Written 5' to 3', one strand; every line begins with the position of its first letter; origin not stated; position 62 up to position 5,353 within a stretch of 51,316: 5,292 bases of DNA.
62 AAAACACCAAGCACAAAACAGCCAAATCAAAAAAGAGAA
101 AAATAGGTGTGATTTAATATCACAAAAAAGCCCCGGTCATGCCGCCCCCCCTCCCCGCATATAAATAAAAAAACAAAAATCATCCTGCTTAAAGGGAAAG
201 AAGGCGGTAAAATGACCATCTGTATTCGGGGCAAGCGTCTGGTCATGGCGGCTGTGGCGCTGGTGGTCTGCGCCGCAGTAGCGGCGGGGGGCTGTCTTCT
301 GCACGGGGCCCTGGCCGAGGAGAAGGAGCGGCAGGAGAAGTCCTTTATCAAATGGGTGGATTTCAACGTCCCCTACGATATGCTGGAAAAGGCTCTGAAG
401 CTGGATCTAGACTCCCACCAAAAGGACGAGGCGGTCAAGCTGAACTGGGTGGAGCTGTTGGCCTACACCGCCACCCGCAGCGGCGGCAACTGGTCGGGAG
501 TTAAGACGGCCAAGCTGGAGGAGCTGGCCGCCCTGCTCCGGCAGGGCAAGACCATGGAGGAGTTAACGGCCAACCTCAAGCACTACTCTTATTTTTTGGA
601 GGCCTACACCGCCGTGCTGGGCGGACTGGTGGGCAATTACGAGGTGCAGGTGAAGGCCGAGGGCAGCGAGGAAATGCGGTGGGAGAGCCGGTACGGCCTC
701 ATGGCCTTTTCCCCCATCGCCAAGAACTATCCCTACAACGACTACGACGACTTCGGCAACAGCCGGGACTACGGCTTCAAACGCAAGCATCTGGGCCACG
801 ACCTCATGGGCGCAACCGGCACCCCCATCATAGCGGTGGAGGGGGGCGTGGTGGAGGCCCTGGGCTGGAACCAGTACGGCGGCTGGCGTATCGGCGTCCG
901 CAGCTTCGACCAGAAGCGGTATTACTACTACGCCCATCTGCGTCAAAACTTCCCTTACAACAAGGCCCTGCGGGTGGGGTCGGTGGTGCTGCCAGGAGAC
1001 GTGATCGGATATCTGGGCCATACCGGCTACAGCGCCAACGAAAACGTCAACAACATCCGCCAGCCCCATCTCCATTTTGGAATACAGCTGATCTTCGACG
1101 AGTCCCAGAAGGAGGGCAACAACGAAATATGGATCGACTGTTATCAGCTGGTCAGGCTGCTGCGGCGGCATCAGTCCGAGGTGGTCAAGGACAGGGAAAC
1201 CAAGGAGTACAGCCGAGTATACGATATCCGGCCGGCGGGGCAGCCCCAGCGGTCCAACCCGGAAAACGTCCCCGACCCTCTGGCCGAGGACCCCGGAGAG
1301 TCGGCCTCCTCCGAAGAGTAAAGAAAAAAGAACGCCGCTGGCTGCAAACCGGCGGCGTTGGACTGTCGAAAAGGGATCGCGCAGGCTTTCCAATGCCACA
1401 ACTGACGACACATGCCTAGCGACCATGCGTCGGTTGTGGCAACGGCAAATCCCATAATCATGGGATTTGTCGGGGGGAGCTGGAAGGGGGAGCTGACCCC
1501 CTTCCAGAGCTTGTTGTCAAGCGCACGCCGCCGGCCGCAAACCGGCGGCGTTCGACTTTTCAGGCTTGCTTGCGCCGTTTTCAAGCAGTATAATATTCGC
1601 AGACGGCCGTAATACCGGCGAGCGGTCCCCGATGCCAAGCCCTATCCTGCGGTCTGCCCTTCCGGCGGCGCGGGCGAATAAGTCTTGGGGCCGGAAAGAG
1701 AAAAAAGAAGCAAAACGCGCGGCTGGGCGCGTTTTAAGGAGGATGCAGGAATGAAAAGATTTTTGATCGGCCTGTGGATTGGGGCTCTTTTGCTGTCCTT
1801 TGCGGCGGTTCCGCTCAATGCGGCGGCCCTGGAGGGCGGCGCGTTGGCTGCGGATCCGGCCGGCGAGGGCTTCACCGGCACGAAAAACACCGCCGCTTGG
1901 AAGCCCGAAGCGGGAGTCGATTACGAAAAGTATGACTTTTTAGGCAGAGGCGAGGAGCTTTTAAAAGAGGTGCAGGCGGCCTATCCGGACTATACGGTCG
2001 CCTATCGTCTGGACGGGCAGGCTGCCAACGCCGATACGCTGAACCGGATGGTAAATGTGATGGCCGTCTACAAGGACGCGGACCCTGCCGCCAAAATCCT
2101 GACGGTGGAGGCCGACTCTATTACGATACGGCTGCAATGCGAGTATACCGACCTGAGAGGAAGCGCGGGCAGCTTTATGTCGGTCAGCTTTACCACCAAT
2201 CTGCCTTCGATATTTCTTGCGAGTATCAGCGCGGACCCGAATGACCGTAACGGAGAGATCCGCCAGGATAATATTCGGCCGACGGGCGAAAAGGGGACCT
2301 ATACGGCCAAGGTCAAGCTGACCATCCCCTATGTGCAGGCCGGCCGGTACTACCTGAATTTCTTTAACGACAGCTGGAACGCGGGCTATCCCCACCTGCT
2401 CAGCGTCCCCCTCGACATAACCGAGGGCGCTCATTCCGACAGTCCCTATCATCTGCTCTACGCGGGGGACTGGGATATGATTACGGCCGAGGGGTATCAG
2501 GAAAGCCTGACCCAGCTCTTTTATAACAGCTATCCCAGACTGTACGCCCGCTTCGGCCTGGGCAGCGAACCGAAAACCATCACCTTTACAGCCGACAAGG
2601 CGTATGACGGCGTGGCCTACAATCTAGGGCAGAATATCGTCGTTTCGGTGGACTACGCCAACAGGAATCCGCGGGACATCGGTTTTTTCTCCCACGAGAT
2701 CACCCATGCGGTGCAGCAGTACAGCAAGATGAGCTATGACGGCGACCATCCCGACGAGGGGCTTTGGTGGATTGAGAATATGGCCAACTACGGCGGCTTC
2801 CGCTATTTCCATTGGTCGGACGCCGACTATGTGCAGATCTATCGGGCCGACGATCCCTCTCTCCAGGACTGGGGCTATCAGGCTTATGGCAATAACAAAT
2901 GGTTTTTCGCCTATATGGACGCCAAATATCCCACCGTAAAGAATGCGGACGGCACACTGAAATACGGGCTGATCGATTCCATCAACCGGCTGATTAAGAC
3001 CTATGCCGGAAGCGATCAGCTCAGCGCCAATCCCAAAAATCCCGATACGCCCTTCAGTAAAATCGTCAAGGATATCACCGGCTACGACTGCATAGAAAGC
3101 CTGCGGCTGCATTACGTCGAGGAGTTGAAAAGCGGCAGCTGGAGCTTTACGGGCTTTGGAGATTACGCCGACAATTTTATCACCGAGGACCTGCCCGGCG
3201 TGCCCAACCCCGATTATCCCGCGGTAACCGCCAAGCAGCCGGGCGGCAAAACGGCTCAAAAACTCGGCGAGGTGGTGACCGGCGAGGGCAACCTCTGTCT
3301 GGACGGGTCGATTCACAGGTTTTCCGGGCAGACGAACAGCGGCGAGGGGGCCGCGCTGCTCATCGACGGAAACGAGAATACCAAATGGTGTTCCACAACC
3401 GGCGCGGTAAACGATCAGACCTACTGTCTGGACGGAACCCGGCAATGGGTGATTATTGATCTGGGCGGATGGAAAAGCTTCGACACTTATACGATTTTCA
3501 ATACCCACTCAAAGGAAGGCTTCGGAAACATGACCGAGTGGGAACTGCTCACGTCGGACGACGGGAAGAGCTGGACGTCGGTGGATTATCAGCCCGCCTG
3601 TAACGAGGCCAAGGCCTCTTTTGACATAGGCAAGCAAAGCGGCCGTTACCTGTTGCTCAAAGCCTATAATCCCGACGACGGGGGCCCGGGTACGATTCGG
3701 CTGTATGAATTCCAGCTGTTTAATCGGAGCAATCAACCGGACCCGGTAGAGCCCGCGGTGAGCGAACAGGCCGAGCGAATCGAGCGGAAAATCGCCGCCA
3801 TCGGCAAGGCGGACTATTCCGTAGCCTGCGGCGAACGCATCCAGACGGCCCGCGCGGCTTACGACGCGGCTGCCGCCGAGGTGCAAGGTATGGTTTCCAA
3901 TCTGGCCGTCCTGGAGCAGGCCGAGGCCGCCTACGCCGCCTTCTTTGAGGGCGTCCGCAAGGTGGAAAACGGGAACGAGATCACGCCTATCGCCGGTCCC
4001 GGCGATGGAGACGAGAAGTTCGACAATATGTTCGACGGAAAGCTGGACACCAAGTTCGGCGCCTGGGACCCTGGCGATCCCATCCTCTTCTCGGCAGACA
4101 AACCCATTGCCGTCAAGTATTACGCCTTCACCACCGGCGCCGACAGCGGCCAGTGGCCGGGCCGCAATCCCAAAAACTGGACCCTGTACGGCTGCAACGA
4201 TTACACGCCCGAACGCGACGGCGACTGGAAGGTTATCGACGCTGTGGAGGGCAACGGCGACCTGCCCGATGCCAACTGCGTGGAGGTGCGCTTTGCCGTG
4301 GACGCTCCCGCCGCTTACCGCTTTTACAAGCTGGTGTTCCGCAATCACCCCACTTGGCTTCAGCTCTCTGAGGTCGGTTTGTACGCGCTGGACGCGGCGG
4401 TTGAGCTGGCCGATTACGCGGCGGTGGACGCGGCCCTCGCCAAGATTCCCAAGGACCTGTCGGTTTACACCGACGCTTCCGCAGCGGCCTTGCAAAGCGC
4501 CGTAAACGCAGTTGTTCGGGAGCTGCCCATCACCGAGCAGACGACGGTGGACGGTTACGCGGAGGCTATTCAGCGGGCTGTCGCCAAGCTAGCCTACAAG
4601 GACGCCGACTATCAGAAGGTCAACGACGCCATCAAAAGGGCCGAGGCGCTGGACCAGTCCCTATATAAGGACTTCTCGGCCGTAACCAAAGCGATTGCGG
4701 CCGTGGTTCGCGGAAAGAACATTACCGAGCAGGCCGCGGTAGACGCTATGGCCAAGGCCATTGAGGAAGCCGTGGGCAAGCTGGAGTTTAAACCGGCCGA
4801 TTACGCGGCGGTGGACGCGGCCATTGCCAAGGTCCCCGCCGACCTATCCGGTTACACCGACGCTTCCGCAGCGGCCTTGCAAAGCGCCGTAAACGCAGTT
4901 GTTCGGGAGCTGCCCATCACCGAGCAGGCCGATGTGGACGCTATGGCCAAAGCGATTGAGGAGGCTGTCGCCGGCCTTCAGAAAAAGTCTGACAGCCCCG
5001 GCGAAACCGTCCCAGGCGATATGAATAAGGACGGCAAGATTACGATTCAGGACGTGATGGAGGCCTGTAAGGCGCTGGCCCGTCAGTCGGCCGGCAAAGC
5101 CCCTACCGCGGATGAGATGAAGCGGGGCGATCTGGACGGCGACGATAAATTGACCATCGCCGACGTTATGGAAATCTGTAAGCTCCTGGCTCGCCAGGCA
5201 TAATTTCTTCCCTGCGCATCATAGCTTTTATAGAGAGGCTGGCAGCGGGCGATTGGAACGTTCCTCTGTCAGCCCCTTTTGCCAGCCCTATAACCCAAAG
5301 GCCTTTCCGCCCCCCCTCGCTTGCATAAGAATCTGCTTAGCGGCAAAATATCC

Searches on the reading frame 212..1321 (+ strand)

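Call 51: search_protein_families(library=pfam, proteins=[window:212-1321:+], max_evalue=0.001)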
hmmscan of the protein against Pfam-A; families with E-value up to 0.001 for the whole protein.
window:212-1321:+ (369 aa): 1 family
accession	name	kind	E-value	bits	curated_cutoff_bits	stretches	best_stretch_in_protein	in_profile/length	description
PF01551.29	Peptidase_M23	-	2.2e-15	57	28.7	1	192-292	2-88/96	Peptidase family M23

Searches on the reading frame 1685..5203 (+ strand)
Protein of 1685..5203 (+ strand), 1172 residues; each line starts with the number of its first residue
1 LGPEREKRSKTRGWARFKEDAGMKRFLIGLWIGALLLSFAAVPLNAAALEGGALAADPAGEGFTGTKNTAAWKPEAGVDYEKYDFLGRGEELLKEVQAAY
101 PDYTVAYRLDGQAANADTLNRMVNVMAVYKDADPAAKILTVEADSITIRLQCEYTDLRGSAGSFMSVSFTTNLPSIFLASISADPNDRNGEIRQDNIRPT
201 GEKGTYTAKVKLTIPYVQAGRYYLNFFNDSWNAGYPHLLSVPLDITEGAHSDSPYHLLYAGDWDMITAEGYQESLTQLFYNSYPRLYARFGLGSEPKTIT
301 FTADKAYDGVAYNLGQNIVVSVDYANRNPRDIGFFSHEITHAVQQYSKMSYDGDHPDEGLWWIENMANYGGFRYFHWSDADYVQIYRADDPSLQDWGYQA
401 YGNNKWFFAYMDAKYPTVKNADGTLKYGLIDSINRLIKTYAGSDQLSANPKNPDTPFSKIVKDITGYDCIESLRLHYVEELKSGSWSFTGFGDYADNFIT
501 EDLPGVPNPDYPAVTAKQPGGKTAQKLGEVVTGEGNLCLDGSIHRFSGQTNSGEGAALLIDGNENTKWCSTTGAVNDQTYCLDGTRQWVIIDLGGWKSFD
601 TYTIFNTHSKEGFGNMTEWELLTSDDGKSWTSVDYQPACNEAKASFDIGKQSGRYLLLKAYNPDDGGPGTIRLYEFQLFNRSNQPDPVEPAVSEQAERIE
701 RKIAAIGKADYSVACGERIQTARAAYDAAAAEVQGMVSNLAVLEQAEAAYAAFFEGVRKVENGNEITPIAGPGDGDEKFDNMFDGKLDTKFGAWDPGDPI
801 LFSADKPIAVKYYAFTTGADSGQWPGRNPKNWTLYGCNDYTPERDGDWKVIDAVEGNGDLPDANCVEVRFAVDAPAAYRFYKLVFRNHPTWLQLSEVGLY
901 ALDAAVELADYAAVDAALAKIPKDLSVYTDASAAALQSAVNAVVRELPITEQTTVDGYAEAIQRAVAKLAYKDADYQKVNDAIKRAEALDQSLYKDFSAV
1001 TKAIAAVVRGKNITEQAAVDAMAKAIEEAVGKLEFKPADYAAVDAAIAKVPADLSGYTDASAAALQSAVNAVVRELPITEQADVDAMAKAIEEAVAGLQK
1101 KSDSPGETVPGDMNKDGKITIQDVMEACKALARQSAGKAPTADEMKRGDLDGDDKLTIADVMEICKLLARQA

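Call 51: search_protein_families(library=pfam, proteins=[window:1685-5203:+], max_evalue=0.001)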
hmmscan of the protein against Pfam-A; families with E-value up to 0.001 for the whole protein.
window:1685-5203:+ (1172 aa): 3 families
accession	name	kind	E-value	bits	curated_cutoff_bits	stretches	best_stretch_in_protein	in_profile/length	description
PF00754.31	F5_F8_type_C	-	5.6e-14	52.8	28.2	1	549-660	7-112/127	F5/8 type C domain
PF22633.2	F5_F8_type_C_2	-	3.2e-10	40.9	27.8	1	559-656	2-89/91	NedA-like, galactose-binding domain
PF00404.24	Dockerin_1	-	3.9e-05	24.2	22.9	1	1110-1166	1-54/57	Dockerin type I domain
